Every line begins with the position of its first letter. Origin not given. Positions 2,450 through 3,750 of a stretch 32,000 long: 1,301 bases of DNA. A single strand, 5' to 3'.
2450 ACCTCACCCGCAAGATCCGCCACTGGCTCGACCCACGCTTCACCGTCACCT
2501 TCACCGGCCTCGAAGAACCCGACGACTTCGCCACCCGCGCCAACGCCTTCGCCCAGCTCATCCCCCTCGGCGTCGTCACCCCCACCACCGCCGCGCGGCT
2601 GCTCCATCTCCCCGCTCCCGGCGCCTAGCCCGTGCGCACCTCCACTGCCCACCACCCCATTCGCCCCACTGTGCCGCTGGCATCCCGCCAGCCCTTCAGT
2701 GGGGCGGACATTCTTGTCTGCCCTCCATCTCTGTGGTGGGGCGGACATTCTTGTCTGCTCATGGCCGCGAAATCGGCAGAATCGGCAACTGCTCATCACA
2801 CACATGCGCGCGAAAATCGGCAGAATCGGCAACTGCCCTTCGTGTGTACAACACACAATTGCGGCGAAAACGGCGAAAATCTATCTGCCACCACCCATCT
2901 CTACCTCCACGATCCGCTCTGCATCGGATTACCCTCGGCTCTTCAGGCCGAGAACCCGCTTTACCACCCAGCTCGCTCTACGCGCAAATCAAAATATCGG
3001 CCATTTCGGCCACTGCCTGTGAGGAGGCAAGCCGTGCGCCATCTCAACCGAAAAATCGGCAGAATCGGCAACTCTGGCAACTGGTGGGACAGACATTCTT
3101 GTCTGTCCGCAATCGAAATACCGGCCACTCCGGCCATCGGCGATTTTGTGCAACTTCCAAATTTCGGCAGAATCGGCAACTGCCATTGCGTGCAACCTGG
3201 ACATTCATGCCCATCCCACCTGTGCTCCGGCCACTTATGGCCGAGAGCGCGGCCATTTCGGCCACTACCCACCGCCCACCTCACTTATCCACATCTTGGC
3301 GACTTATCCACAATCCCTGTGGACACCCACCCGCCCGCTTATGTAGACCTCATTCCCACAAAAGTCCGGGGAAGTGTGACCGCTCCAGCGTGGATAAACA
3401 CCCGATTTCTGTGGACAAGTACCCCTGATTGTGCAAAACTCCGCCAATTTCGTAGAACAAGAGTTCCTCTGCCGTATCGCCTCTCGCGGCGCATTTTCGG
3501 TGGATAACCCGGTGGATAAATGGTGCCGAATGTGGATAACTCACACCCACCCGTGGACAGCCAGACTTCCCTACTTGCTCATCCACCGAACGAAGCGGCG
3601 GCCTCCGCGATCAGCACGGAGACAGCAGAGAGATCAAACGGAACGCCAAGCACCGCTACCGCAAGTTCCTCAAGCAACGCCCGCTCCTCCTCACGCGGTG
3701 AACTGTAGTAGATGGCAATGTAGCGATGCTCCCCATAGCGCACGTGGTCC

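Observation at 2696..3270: Array of 9-bp-periodic direct-repeat dimers (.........-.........-CTGC) directly abutting a DnaA-box cluster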

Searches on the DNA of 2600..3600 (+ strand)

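Call 69: search_rna_families(source=window, start=2600, end=3600, threshold=evalue, max_evalue=10)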
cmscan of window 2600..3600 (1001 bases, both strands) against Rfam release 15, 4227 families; matches with E-value up to 10: 3.
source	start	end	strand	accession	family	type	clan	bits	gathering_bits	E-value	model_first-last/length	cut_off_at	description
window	3300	3323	-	RF01107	SBRMV1_UPD-PKf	Cis-reg;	-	19.1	39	1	1-27/27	no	Pseudoknot of upstream pseudoknot domain (UPD) of the 3'UTR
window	3051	3108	-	RF02702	AgvB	Gene; sRNA;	-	15.2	56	6.2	1-62/62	no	Anti GcvB sRNA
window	2927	3098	+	RF01255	snR35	Gene; snRNA; snoRNA; HACA-box;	CL00028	13.8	40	3.6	1-204/204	no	Small nucleolar RNA snR35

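Call 70: search_rna_families(source=L238, threshold=evalue, max_evalue=10)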
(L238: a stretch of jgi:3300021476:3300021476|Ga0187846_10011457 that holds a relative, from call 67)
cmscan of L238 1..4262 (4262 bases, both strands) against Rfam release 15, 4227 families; matches with E-value up to 10: 24.
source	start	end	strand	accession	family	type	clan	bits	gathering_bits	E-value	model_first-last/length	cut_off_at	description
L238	3198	3276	+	RF03716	mir-7131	Gene; miRNA;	-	39.8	74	5.2e-06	1-84/84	no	mir-7131 microRNA precursor family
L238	3196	3274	-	RF03716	mir-7131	Gene; miRNA;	-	38.5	74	1.2e-05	1-84/84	no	mir-7131 microRNA precursor family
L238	3603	3681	+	RF03716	mir-7131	Gene; miRNA;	-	34.2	74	0.00019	1-84/84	no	mir-7131 microRNA precursor family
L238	3608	3672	-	RF03716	mir-7131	Gene; miRNA;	-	32.9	74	0.00043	1-84/84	no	mir-7131 microRNA precursor family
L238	3855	3914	-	RF03316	mir-1263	Gene; miRNA;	-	32.5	95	0.0023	1-84/84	no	mir-1263 microRNA precursor family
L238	3852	3917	+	RF04269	mir-373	Gene; miRNA;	-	32.3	69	0.002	1-69/69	no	mir-373 microRNA precursor family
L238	3465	3547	+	RF00862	mir-491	Gene; miRNA;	-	31.7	62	0.0017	1-84/84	no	mir-491 microRNA precursor family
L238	3852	3917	-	RF04269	mir-373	Gene; miRNA;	-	30.6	69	0.0057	1-69/69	no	mir-373 microRNA precursor family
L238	1380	1445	+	RF04269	mir-373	Gene; miRNA;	-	30.3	69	0.0067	1-69/69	no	mir-373 microRNA precursor family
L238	3209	3263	-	RF03701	mir-4041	Gene; miRNA;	-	30.3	74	0.0082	1-54/54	no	mir-4041 microRNA precursor family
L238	3198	3273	-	RF00909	mir-883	Gene; miRNA;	-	26.5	85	0.03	1-77/77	no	mir-883 microRNA precursor family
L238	3512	3637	+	RF03311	MIR169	Gene; miRNA;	-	26.2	80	0.043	1-111/111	no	MIR169 microRNA precursor family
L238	3377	3502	+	RF03311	MIR169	Gene; miRNA;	-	26.1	80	0.045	1-111/111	no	MIR169 microRNA precursor family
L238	1378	1447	+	RF04029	mir-8521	Gene; miRNA;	-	25.8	80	0.025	1-68/68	no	mir-8521 microRNA precursor family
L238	3375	3500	-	RF03311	MIR169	Gene; miRNA;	-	24.9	80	0.093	1-111/111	no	MIR169 microRNA precursor family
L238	3469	3543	-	RF00864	mir-BART20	Gene; miRNA;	-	24.5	70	0.13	1-81/81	no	mir-BART20 microRNA precursor family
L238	3240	3365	-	RF03311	MIR169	Gene; miRNA;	-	23.5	80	0.22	1-111/111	no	MIR169 microRNA precursor family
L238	3510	3635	-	RF03311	MIR169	Gene; miRNA;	-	21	80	1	1-111/111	no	MIR169 microRNA precursor family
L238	3854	3915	-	RF00984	mir-576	Gene; miRNA;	-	20.7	99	0.74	1-90/90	no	mir-576 microRNA precursor family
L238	3332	3410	+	RF04260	mir-2005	Gene; miRNA;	-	19.5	61.4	5.5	1-93/93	no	mir-2005 microRNA precursor family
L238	3473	3539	-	RF01004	mir-557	Gene; miRNA;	-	18.4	93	1.8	1-69/69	no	mir-557 microRNA precursor family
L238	736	773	-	RF03006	M23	Gene; sRNA;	-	17.7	41.2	8.3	1-53/53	no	M23 RNA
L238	2616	2800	-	RF02156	NPPA-AS1_1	Gene; lncRNA;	-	17.4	45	5.9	1-176/176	no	NPPA antisense RNA 1 conserved region 1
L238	3292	3374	+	RF03023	rpfG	Gene; sRNA;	-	15.3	75.9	7.7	1-85/85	no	rpfG RNA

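Call 73: search_dna_similar(query=window:2630-3580:+, collection=plasmids, mode=distant, max_evalue=0.01, max_rows=15)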
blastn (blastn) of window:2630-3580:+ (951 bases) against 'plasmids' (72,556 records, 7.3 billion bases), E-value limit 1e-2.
No match.

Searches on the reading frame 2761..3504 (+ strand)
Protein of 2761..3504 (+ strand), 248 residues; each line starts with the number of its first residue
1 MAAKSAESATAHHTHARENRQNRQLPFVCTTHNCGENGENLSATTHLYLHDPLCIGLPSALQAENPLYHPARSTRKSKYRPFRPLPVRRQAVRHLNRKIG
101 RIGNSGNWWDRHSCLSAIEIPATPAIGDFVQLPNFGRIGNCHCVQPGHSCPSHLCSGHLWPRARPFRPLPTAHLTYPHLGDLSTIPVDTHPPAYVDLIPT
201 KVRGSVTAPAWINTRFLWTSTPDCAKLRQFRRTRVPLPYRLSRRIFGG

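Call 65: search_protein_representatives(protein=window:2761-3504:+)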
Query: 248 residues. Proteins with E-value up to 0.001 (for the whole library): 2; up to 1e-10: 1; up to 1e-30: 1. The best 2 are listed.
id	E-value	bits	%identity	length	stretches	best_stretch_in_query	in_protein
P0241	1.4e-172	588.4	100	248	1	1-248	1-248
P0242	7.1e-08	48.4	48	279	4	98-120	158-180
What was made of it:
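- On Protein-coding gene (ORF 2761-3507): There is no true homologue among 1.84 billion representatives (call 65).
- Tried and rejected: The HMMER search with the miscalled ORF found only itself and one hairpin array (call 65).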

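Call 67: find_encoding_contigs(protein=P0242, flank=10000, max_places=5)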
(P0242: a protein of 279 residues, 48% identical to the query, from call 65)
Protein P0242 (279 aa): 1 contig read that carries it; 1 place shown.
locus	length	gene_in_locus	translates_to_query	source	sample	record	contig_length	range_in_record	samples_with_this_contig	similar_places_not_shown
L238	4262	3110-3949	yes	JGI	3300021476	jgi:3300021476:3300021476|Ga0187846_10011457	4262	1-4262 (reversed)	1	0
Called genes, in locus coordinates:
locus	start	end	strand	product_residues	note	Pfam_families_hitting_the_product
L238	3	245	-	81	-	?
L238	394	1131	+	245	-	PF00977:His_biosynth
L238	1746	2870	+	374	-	-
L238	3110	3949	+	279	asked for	-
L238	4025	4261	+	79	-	?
